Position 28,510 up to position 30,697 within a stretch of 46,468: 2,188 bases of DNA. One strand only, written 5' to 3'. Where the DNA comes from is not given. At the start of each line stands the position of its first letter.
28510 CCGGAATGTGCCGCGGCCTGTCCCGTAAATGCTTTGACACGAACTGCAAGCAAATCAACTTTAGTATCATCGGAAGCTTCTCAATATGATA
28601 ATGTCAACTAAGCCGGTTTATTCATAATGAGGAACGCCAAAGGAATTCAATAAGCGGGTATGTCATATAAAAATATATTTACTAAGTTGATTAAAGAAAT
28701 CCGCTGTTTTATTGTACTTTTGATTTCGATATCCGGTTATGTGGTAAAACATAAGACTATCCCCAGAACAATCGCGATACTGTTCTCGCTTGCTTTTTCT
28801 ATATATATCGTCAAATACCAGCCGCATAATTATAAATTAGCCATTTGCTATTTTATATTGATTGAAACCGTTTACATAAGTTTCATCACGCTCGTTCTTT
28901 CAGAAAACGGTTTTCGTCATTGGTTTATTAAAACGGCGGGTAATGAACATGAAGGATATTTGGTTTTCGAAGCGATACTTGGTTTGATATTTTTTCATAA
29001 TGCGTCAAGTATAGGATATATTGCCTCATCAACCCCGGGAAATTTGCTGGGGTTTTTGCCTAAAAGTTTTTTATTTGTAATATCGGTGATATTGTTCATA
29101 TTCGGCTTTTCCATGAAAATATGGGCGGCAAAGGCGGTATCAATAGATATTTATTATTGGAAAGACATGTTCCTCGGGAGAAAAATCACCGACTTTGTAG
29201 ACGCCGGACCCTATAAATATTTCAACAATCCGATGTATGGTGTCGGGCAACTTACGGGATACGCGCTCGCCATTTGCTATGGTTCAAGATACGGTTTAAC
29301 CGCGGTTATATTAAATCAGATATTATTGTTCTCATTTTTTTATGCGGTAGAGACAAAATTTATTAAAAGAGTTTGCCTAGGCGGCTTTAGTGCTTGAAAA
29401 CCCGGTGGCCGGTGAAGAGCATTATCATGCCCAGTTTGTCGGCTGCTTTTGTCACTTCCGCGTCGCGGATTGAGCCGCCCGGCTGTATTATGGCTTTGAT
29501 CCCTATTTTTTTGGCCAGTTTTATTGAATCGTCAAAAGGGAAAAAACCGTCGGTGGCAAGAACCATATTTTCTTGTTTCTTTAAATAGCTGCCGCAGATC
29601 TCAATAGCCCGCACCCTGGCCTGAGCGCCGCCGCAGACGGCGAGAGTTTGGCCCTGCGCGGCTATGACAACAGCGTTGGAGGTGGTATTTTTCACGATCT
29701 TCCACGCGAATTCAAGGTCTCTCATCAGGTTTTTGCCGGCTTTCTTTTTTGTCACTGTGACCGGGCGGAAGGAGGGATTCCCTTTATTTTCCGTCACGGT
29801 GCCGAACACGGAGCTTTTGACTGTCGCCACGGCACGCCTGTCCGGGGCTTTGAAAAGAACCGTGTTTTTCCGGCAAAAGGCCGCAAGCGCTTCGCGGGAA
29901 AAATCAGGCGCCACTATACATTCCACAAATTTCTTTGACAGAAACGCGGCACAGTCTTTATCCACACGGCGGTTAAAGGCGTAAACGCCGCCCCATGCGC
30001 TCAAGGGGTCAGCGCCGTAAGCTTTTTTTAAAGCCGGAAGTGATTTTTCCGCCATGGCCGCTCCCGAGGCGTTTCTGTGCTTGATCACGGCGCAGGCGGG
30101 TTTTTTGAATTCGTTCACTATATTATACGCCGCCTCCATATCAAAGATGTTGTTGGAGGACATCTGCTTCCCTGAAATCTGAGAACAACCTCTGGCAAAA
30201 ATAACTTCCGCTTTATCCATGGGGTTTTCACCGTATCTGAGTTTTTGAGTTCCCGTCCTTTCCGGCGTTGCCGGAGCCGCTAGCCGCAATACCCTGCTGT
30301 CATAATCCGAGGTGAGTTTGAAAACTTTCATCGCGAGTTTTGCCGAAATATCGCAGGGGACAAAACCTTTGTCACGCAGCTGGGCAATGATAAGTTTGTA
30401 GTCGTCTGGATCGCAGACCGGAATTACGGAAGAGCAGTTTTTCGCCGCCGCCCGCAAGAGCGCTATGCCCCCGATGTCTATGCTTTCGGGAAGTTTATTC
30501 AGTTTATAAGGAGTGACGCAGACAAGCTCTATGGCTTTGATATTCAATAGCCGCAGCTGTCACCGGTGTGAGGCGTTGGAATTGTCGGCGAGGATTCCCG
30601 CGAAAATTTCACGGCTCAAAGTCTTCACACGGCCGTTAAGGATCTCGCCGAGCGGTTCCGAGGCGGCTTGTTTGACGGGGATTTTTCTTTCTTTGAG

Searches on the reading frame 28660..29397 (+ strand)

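Call 70: search_protein_families(library=pfam, proteins=[window:28660-29397:+], max_evalue=0.00001)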
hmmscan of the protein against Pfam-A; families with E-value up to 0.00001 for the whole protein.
window:28660-29397:+ (245 aa): 1 family
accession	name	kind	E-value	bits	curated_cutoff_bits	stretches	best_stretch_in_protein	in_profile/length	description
PF04191.18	PEMT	-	4e-14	53.4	25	1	140-237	4-100/105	Phospholipid methyltransferase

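Call 71: search_protein_families(library=padloc, proteins=[window:28660-29397:+], max_evalue=0.00001)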
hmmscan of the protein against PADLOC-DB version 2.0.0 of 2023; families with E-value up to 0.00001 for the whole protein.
window:28660-29397:+ (245 aa): 0 families

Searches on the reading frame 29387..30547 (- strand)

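Call 70: search_protein_families(library=pfam, proteins=[window:29387-30547:-], max_evalue=0.00001)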
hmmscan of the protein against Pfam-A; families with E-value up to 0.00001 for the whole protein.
window:29387-30547:- (386 aa): 1 family
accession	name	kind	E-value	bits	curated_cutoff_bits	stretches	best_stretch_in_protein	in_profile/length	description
PF01808.24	AICARFT_IMPCHas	-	3.4e-74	250.5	25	1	34-318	1-308/311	AICARFT/IMPCHase bienzyme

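Call 71: search_protein_families(library=padloc, proteins=[window:29387-30547:-], max_evalue=0.00001)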
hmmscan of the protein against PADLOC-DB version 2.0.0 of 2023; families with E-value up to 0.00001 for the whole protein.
window:29387-30547:- (386 aa): 0 families
